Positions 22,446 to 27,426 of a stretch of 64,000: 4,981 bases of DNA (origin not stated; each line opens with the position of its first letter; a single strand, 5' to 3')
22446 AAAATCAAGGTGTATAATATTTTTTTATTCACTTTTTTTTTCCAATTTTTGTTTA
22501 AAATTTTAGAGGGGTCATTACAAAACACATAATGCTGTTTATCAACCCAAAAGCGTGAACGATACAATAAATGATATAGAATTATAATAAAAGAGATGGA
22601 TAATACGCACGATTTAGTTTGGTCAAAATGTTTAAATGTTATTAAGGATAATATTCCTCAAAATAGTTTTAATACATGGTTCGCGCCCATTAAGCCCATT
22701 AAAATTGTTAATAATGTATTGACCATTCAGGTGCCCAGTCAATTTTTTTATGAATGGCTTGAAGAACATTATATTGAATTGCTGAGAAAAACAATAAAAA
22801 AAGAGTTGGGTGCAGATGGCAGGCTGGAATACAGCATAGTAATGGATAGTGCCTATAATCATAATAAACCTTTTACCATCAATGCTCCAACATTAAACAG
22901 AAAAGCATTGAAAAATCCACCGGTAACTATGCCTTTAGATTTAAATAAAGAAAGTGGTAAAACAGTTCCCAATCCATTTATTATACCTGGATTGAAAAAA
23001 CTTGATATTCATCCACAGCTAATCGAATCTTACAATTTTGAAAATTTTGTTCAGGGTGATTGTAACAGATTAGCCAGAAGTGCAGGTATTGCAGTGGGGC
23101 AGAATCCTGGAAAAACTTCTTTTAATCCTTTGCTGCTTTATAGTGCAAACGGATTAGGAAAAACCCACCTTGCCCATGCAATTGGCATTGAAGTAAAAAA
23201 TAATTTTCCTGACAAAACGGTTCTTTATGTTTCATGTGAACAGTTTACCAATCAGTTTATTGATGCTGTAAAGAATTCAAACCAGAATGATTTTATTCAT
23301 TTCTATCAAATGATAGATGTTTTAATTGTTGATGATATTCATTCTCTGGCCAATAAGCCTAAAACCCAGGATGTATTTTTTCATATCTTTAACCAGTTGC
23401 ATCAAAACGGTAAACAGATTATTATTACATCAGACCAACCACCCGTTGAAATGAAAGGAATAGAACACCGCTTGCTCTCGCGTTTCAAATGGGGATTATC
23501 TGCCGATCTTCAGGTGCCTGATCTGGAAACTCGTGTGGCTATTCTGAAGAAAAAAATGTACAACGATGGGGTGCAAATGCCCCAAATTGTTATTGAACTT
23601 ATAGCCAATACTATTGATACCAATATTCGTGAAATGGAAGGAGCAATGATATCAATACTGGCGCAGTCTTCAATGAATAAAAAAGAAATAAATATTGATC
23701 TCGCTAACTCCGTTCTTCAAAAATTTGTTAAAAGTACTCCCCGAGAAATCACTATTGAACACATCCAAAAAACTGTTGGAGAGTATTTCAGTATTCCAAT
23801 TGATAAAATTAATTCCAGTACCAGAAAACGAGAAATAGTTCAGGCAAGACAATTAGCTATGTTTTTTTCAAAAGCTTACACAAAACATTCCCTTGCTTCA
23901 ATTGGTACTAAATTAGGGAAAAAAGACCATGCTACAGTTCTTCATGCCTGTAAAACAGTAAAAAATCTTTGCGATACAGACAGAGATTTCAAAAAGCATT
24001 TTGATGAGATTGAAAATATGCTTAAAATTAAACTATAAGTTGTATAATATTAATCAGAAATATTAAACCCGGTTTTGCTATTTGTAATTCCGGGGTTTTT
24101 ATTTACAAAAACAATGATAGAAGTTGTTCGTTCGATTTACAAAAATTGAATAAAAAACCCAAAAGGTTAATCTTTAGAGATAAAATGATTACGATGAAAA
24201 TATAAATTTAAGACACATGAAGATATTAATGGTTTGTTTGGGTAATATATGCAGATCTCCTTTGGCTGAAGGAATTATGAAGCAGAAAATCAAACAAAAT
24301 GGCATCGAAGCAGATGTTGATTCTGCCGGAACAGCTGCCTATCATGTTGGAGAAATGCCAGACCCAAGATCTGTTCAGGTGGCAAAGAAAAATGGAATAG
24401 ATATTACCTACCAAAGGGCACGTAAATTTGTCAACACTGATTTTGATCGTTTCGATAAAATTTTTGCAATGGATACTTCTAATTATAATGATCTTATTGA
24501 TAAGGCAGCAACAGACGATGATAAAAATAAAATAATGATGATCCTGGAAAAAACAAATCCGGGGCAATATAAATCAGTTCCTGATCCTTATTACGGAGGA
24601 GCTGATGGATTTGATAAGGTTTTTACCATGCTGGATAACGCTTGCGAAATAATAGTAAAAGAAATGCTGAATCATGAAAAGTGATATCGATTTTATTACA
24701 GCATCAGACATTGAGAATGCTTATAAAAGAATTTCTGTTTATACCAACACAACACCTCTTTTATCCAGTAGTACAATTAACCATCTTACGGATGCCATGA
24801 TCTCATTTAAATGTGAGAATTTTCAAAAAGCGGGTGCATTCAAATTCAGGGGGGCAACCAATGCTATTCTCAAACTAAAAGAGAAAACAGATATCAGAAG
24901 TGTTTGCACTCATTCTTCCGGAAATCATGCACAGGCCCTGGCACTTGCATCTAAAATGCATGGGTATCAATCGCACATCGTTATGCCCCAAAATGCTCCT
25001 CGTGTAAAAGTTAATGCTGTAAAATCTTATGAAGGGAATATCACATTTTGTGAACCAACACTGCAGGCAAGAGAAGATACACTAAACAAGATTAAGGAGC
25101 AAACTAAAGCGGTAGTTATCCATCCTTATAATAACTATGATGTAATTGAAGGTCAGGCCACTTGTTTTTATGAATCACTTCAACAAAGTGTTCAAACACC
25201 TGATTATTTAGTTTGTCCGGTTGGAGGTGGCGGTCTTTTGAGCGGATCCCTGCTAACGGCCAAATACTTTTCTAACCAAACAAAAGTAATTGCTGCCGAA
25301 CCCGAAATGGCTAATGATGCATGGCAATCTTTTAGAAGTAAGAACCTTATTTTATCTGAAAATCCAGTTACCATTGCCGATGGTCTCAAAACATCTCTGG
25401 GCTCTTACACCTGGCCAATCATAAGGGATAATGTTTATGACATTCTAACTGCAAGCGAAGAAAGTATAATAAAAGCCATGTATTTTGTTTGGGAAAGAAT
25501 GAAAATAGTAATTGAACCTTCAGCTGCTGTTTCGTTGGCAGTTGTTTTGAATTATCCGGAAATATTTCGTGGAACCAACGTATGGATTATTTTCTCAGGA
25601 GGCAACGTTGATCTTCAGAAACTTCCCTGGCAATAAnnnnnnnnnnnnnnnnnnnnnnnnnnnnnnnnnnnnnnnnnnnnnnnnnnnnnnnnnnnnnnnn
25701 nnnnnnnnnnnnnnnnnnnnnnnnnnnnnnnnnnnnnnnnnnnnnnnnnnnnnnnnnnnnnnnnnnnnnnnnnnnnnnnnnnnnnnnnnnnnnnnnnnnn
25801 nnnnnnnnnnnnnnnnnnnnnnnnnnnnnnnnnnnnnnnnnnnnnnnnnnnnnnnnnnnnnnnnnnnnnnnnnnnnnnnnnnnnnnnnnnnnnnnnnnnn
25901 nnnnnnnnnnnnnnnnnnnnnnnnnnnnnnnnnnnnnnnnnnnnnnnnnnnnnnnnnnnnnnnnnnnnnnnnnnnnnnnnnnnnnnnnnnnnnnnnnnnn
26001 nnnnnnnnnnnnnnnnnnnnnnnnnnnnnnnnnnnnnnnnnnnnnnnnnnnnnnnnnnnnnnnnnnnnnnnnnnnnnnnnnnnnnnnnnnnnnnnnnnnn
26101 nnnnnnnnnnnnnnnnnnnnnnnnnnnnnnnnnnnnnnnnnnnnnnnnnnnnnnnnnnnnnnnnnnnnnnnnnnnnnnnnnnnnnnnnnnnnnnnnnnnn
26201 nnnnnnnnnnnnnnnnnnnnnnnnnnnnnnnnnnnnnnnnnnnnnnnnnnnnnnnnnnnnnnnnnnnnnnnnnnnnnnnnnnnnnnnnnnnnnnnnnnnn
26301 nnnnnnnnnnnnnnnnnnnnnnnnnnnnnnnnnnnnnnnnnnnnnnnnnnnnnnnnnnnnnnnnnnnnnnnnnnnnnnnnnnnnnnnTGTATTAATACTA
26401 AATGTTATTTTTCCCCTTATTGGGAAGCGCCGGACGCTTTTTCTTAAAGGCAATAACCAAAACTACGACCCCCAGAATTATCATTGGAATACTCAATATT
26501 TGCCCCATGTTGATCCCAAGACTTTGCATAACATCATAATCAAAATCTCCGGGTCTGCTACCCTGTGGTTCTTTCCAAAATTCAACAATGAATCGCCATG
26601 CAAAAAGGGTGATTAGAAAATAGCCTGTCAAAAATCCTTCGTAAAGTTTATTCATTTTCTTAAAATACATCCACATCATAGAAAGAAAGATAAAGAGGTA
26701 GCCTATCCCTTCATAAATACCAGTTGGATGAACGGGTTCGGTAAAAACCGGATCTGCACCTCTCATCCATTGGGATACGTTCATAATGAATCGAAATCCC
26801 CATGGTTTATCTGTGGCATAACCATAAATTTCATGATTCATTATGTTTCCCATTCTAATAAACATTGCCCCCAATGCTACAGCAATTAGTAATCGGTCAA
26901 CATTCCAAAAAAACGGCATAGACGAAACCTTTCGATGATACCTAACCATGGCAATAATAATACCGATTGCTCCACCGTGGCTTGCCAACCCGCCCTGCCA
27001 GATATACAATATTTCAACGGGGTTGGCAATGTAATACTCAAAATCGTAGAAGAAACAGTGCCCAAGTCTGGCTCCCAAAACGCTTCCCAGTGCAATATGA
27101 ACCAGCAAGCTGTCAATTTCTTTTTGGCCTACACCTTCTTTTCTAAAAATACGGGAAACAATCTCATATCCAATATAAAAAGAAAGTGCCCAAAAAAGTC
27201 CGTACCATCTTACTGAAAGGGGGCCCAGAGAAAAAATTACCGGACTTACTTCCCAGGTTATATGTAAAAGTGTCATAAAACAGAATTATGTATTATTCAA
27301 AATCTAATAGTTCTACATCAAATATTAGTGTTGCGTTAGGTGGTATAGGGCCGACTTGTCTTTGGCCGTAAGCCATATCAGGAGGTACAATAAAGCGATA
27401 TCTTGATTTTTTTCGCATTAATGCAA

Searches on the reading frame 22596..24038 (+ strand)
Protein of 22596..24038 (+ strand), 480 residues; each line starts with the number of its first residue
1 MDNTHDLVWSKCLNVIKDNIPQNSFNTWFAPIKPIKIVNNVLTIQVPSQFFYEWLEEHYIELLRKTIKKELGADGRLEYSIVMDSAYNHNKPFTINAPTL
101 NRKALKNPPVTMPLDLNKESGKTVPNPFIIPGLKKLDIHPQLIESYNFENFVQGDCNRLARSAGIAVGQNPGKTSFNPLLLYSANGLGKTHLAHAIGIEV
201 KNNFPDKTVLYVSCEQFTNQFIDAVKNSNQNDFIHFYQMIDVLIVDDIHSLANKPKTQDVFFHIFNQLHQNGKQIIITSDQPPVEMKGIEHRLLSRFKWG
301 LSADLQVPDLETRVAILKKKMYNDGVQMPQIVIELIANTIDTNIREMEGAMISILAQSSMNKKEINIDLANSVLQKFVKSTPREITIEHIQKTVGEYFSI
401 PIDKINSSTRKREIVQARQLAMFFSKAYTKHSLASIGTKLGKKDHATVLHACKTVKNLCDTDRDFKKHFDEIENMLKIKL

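Call 65: search_protein_families(library=pfam, proteins=[window:22596-24038:+], max_evalue=0.00001)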
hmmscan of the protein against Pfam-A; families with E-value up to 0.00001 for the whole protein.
window:22596-24038:+ (480 aa): 5 families
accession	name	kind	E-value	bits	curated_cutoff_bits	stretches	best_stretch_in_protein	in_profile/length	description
PF00308.24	Bac_DnaA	-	5.4e-59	199.4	23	1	144-303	3-161/162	Bacterial DnaA ATPAse domain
PF08299.17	Bac_DnaA_C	-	1.2e-25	89.8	31.5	1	387-455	1-69/69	Bacterial dnaA protein helix-turn-helix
PF11638.13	DnaA_N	-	8.5e-20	70.7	24.6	1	8-67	3-63/65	DnaA N-terminal domain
PF01695.23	IstB_IS21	-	1.4e-09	38.2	24.1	1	141-282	62-195/238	IstB-like ATP binding protein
PF00004.35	AAA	-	1e-07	32.9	21.2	1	179-297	1-123/131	ATPase family associated with various cellular activities (AAA)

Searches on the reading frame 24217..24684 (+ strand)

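Call 65: search_protein_families(library=pfam, proteins=[window:24217-24684:+], max_evalue=0.00001)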
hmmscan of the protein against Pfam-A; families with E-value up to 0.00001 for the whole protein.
window:24217-24684:+ (155 aa): 1 family
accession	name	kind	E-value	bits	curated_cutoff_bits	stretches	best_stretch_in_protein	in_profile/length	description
PF01451.26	LMWPc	-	3e-38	131.7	23.2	1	3-144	1-141/144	Low molecular weight phosphotyrosine protein phosphatase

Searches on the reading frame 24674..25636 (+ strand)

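Call 65: search_protein_families(library=pfam, proteins=[window:24674-25636:+], max_evalue=0.00001)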
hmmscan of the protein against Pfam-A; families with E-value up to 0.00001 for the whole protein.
window:24674-25636:+ (320 aa): 1 family
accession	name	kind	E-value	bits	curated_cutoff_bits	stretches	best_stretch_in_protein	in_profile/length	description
PF00291.31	PALP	-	1.6e-69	235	35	1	25-309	6-295/295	Pyridoxal-phosphate dependent enzyme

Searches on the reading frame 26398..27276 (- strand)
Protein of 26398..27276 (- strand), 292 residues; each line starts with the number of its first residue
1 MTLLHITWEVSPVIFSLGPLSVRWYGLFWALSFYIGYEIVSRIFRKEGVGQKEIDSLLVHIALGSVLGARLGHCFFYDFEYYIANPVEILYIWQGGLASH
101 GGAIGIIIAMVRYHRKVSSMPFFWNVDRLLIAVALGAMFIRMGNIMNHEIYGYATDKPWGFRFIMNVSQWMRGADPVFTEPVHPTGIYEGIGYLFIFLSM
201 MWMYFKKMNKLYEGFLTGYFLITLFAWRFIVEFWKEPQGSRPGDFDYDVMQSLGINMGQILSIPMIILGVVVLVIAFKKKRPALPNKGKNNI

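Call 65: search_protein_families(library=pfam, proteins=[window:26398-27276:-], max_evalue=0.00001)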
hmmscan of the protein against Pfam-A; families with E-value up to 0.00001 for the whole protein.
window:26398-27276:- (292 aa): 1 family
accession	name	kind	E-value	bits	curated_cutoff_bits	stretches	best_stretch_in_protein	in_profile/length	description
PF01790.23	LGT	-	2.5e-64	217.3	24.9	1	12-274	1-239/240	Prolipoprotein diacylglyceryl transferase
